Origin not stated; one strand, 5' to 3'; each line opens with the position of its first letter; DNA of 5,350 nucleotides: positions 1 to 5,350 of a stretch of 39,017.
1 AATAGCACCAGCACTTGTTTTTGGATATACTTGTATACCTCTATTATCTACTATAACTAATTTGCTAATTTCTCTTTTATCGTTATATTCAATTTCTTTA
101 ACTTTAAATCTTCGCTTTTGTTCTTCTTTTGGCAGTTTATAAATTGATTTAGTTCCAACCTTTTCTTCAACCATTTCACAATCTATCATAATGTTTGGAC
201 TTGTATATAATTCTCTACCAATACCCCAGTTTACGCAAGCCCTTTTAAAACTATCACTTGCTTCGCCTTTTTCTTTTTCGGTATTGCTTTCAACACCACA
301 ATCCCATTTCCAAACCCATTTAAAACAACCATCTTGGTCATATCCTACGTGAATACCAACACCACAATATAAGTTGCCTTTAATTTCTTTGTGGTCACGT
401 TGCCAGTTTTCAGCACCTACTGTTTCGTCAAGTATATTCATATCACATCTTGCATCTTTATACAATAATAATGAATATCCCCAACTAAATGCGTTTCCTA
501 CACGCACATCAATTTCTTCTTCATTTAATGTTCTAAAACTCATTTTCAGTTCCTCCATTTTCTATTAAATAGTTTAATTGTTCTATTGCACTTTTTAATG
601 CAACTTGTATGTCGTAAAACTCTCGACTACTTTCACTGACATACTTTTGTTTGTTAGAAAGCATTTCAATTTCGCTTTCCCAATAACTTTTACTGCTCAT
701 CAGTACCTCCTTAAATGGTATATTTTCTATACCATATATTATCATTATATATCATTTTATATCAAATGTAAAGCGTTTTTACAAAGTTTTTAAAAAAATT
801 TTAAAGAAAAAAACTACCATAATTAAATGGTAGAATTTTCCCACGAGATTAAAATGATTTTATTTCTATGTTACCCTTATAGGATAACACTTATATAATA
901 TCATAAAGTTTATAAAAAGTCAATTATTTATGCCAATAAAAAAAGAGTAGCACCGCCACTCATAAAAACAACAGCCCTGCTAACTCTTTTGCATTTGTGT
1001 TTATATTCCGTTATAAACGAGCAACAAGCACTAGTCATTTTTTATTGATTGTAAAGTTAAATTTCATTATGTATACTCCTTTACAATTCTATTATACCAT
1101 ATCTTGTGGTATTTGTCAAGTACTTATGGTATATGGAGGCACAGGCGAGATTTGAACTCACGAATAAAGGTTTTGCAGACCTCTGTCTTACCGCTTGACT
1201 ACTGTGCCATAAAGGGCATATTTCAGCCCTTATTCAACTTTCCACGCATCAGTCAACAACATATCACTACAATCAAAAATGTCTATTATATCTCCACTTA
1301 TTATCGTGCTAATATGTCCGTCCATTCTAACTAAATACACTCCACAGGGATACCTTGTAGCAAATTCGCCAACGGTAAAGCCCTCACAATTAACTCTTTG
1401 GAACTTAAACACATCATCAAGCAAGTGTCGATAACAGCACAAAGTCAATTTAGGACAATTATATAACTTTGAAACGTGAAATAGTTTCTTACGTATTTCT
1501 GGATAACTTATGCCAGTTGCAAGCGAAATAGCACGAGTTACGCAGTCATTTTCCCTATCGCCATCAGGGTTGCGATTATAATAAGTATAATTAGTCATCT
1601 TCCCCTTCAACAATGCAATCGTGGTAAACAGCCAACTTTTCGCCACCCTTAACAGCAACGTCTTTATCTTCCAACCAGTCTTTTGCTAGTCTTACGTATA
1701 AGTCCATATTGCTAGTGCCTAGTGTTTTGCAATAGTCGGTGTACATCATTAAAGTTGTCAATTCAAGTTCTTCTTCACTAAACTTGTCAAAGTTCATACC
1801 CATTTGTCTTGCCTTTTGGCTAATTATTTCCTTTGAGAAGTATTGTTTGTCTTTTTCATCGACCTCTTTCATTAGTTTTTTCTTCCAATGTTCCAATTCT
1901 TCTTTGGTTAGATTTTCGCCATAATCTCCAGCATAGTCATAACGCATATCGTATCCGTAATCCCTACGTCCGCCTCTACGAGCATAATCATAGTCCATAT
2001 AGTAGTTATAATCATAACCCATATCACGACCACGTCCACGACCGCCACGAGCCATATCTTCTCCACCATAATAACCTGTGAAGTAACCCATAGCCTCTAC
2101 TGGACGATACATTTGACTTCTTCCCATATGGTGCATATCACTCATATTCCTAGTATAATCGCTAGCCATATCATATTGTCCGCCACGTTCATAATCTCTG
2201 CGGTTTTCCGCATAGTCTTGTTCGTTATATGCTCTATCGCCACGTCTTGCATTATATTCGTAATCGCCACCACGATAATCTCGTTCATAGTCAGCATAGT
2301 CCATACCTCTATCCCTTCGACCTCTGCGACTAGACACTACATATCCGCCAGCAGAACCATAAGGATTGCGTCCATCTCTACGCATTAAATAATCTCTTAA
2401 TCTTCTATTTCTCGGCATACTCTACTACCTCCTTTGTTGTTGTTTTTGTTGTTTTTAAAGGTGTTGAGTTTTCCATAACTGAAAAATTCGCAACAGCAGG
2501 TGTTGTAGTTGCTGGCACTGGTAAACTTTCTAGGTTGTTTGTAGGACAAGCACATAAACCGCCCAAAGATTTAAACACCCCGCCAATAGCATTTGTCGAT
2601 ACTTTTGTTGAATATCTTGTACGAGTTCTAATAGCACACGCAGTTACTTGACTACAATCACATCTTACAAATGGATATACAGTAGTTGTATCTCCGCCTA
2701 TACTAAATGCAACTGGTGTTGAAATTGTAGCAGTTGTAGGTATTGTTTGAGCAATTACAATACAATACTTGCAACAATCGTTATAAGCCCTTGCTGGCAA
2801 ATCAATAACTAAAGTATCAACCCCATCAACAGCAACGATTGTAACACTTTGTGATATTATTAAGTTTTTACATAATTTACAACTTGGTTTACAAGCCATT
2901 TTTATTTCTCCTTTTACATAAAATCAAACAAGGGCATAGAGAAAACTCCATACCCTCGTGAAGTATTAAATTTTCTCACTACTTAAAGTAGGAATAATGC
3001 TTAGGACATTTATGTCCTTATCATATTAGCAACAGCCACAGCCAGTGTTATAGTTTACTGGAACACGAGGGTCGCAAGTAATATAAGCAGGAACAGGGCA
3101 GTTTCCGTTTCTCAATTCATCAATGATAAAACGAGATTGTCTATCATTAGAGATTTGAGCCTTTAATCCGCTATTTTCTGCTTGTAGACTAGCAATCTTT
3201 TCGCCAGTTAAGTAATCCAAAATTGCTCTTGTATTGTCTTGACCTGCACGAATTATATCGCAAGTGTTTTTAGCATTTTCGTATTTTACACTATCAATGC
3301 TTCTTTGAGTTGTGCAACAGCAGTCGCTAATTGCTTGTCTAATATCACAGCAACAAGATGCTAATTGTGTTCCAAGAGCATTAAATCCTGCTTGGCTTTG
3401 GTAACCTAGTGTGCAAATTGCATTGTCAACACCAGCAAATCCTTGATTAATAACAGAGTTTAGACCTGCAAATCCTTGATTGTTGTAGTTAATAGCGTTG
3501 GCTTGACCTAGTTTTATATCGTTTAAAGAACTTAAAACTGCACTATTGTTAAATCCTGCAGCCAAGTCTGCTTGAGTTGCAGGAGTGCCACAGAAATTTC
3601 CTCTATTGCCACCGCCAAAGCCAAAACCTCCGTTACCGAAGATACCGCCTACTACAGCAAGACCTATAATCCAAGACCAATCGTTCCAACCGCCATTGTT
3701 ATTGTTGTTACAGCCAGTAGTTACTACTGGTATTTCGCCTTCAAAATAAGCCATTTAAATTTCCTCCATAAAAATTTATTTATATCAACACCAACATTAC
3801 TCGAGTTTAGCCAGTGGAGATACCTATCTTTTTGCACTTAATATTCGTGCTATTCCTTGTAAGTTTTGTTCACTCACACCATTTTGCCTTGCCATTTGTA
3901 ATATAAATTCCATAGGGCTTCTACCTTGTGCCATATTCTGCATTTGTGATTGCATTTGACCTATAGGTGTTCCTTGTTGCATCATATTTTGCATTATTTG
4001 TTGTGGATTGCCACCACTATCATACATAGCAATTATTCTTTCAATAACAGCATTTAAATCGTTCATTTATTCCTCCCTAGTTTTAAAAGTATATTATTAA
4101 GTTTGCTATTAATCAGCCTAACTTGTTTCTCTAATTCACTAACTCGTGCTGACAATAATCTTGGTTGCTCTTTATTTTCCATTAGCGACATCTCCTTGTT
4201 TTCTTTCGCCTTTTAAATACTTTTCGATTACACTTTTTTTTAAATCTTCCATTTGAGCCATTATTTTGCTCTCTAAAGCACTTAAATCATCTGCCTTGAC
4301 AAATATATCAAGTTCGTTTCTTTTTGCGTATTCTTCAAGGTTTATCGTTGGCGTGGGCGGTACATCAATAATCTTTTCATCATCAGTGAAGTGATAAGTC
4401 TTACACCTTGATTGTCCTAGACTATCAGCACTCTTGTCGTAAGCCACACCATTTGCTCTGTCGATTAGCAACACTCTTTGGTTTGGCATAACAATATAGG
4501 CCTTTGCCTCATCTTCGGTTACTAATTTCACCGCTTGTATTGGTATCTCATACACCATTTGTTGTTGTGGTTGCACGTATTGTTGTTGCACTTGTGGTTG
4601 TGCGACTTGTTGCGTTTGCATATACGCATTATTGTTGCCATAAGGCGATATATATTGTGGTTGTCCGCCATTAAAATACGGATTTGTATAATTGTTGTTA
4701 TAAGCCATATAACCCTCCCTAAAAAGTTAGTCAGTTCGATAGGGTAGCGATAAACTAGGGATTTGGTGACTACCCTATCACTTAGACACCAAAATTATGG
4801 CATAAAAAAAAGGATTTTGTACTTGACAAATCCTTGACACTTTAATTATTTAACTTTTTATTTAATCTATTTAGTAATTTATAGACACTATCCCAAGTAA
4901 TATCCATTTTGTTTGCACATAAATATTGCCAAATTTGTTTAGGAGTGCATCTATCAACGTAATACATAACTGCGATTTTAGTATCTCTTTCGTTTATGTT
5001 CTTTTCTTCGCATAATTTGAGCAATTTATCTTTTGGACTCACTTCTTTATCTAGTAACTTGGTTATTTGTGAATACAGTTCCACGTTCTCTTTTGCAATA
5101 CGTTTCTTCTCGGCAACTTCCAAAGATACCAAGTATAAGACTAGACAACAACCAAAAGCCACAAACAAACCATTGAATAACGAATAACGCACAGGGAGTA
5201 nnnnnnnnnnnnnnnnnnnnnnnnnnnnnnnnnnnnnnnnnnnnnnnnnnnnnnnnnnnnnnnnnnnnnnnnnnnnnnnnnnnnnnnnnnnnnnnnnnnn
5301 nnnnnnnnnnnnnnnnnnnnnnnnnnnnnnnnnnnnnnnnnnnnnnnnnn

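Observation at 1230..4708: Cassette of seven consecutive genes encoding compositionally extreme proteins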

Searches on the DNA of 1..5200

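Call 90: search_rna_families(source=window, start=1, end=5200, threshold=evalue, max_evalue=1)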
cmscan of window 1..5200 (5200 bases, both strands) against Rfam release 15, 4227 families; matches with E-value up to 1: 2.
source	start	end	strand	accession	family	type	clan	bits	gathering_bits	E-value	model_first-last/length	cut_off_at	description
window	1137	1208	-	RF00005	tRNA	Gene; tRNA;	CL00001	64.9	29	6.4e-13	1-71/71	no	tRNA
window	2897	2977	-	RF02031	tpke11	Gene; sRNA;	-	23.3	43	0.11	1-77/77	no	tpke11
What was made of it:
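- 4730..4787 (-): Structured 5' leader: two-tier hairpin (outer GUC..GAC, inner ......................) between the promoter box and the p1 RBS. No Rfam family matches (call 90).
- Tried and rejected: T-box or other riboswitch in the leader or the p4-p5 spacer: no Rfam hit except a sub-threshold tpke11 match (call 90).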
